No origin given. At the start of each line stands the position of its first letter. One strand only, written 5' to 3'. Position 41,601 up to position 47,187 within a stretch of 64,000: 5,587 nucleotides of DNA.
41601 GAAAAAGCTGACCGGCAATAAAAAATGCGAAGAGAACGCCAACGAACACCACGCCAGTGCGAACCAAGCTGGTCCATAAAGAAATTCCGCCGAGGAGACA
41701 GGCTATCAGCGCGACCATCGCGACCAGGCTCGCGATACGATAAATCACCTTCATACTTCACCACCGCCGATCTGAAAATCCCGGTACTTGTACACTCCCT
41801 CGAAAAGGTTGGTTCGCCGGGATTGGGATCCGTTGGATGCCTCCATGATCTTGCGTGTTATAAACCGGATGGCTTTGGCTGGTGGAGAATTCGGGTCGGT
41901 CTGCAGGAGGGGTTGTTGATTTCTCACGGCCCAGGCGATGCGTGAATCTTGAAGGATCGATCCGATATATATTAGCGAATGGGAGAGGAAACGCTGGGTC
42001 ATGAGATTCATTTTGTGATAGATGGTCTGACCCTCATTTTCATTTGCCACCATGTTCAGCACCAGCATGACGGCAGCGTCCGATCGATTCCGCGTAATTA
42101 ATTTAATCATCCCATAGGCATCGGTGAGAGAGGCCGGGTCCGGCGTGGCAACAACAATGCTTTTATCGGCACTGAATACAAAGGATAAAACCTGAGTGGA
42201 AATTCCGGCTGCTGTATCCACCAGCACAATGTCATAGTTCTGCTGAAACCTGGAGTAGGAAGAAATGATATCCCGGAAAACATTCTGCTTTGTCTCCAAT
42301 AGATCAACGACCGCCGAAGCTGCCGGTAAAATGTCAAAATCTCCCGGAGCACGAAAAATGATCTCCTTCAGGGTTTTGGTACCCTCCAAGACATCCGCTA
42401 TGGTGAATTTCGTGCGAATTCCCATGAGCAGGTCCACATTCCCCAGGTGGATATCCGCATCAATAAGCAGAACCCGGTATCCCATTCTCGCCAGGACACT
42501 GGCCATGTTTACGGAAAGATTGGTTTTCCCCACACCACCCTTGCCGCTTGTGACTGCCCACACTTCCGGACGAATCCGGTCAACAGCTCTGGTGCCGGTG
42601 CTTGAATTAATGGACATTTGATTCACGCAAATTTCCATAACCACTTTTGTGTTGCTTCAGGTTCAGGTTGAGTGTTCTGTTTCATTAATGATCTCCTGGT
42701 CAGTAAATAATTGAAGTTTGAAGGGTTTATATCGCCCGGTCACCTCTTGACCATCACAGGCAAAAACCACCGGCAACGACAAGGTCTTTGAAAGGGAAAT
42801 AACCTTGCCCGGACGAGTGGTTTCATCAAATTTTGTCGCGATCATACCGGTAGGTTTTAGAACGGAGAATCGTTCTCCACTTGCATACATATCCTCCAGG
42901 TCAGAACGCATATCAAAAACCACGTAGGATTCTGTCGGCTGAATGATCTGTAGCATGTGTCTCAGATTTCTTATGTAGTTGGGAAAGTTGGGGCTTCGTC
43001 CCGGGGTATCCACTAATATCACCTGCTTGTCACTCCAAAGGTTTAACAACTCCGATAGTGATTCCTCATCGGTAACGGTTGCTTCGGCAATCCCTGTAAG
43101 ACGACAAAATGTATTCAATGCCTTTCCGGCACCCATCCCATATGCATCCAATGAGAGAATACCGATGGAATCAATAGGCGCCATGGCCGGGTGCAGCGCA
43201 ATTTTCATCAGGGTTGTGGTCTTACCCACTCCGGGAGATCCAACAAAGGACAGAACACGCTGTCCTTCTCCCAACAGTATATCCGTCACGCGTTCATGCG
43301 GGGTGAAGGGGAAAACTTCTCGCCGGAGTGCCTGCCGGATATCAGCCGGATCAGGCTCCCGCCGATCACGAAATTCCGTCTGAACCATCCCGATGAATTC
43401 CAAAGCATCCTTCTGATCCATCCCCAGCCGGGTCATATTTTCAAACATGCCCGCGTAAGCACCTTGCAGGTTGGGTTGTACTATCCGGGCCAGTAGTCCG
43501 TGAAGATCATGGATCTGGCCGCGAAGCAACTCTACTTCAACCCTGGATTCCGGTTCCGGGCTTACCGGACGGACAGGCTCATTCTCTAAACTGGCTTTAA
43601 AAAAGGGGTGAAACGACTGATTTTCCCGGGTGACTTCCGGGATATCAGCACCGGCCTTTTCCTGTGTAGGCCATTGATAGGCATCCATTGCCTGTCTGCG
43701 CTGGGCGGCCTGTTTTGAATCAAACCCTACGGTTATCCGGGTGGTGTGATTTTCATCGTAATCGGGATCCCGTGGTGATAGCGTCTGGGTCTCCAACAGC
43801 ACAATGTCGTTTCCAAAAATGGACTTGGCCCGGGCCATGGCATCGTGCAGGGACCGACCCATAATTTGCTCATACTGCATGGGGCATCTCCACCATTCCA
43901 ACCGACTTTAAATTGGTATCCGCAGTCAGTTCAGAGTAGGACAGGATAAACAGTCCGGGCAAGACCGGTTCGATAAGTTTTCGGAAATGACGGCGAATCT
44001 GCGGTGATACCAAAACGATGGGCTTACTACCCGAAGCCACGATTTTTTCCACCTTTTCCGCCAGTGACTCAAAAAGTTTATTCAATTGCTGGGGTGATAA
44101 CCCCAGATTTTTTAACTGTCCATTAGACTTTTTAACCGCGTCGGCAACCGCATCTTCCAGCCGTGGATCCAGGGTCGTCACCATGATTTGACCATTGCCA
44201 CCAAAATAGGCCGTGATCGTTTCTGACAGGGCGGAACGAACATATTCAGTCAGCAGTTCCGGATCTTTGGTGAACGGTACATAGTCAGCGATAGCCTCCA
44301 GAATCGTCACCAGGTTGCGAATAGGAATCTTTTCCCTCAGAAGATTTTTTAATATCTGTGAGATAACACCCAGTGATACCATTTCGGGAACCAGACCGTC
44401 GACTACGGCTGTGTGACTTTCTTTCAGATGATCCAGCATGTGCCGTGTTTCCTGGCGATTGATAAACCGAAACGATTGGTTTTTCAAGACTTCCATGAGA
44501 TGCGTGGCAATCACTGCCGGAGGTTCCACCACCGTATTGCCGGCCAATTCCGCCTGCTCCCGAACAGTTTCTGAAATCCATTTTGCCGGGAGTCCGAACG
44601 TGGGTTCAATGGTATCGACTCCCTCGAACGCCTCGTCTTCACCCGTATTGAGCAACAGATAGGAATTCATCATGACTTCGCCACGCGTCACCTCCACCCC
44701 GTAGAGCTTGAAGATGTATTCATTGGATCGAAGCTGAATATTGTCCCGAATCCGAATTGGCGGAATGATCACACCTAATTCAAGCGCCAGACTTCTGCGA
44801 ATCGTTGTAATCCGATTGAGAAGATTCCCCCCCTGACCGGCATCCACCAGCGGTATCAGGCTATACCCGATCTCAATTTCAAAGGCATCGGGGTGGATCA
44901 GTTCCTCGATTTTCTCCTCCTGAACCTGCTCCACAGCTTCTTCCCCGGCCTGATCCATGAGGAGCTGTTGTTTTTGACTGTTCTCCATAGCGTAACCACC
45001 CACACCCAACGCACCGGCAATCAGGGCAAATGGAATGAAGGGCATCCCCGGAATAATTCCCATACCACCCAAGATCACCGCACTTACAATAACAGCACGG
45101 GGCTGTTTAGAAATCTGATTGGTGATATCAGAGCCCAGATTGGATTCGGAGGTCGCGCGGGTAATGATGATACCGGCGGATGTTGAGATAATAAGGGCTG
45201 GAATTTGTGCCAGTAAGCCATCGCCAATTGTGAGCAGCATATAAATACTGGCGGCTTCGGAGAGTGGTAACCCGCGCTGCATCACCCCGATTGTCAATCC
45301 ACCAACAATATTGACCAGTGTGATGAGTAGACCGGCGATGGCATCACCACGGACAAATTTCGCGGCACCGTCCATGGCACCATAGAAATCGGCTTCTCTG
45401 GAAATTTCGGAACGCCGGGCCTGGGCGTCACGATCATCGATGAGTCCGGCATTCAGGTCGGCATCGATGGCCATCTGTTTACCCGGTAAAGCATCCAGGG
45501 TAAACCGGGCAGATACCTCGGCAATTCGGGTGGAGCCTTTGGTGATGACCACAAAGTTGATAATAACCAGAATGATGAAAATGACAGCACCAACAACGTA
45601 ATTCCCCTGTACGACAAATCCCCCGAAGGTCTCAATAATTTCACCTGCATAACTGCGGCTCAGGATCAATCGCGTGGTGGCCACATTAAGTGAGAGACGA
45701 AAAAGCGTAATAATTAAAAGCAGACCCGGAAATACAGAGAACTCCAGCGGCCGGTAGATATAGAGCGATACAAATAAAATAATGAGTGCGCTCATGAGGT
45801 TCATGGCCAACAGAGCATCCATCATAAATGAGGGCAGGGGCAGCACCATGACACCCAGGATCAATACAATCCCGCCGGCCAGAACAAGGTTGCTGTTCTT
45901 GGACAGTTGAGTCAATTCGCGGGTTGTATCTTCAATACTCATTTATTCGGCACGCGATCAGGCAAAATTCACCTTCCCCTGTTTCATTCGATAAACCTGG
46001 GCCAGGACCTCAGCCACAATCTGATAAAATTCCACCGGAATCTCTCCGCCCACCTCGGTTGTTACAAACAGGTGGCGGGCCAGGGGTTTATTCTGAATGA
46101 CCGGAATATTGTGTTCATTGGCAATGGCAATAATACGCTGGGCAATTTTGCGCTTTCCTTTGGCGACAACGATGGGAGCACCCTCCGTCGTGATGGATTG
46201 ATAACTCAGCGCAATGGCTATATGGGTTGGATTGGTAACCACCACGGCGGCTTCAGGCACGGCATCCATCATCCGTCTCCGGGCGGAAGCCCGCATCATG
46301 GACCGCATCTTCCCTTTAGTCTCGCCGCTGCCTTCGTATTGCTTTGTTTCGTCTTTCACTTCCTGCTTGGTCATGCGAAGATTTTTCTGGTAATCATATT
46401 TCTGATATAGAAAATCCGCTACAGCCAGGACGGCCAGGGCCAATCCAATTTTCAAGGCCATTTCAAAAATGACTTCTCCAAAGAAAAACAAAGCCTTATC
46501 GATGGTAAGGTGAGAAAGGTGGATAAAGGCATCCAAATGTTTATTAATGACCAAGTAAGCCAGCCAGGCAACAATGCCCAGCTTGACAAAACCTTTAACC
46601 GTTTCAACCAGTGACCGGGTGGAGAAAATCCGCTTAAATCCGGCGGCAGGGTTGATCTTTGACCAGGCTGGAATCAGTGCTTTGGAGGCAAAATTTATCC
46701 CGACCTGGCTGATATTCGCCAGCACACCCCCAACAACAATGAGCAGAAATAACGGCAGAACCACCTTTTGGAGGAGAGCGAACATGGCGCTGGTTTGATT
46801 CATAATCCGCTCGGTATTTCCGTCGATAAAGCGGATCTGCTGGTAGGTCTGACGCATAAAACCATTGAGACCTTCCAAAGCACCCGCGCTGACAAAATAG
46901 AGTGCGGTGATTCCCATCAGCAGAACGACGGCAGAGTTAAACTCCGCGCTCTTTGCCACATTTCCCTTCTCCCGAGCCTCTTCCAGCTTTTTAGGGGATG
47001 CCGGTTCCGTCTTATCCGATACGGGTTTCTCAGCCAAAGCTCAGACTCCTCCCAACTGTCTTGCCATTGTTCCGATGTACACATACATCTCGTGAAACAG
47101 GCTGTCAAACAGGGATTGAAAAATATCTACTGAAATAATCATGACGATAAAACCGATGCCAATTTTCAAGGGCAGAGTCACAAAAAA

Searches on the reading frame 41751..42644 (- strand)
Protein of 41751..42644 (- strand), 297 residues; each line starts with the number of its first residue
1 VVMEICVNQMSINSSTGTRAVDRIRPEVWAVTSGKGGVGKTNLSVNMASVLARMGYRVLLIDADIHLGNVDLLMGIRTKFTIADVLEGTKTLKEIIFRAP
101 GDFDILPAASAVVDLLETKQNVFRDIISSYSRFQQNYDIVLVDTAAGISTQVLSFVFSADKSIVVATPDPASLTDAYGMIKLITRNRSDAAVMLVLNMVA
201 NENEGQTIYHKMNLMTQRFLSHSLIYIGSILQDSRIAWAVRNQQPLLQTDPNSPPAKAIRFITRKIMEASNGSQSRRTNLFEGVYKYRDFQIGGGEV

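Call 10: search_protein_families(library=pfam, proteins=[window:41751-42644:-], max_evalue=0.0001)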
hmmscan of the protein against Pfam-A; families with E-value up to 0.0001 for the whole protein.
window:41751-42644:- (297 aa): 7 families
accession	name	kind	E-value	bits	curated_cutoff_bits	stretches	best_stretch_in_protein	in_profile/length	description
PF10609.15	ParA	-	2.6e-20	73.3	27.1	1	28-267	5-246/246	NUBPL iron-transfer P-loop NTPase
PF13614.12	AAA_31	-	3.8e-20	73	27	1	28-185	3-166/177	AAA domain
PF01656.29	CbiA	-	1.9e-16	60.6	25.4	1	30-245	2-124/125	CobQ/CobB/MinD/ParA nucleotide binding domain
PF06564.18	CBP_BcsQ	-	9.9e-11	42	21.3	1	32-262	7-229/234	Cellulose biosynthesis protein BcsQ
PF00142.24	Fer4_NifH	-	9.3e-10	38.9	25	1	33-92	6-65/271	4Fe-4S iron sulfur cluster binding proteins, NifH/frxC family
PF02374.21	ArsA_ATPase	-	5.8e-08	32.7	24.3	1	29-64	3-38/305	Anion-transporting ATPase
PF09140.17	MipZ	-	2e-05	24.5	20.7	1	31-164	5-126/262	ATPase MipZ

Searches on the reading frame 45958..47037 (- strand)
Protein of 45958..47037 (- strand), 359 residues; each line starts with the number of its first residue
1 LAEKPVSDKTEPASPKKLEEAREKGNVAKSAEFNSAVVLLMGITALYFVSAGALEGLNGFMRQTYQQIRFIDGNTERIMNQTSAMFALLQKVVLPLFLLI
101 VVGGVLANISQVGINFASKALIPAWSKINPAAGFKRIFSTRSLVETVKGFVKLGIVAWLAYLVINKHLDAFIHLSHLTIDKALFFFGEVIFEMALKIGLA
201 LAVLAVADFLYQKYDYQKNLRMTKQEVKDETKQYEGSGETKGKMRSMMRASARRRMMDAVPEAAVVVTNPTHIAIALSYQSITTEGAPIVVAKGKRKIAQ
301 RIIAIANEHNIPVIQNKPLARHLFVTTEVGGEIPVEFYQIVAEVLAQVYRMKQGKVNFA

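Call 50: search_protein_families(library=pfam, proteins=[window:45958-47037:-], max_evalue=0.0001)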
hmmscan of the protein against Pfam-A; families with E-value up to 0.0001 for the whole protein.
window:45958-47037:- (359 aa): 1 family
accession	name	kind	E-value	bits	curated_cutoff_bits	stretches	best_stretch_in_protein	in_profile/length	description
PF01312.24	Bac_export_2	-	5.1e-122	407.7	24.4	1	8-348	2-335/335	FlhB HrpN YscU SpaS Family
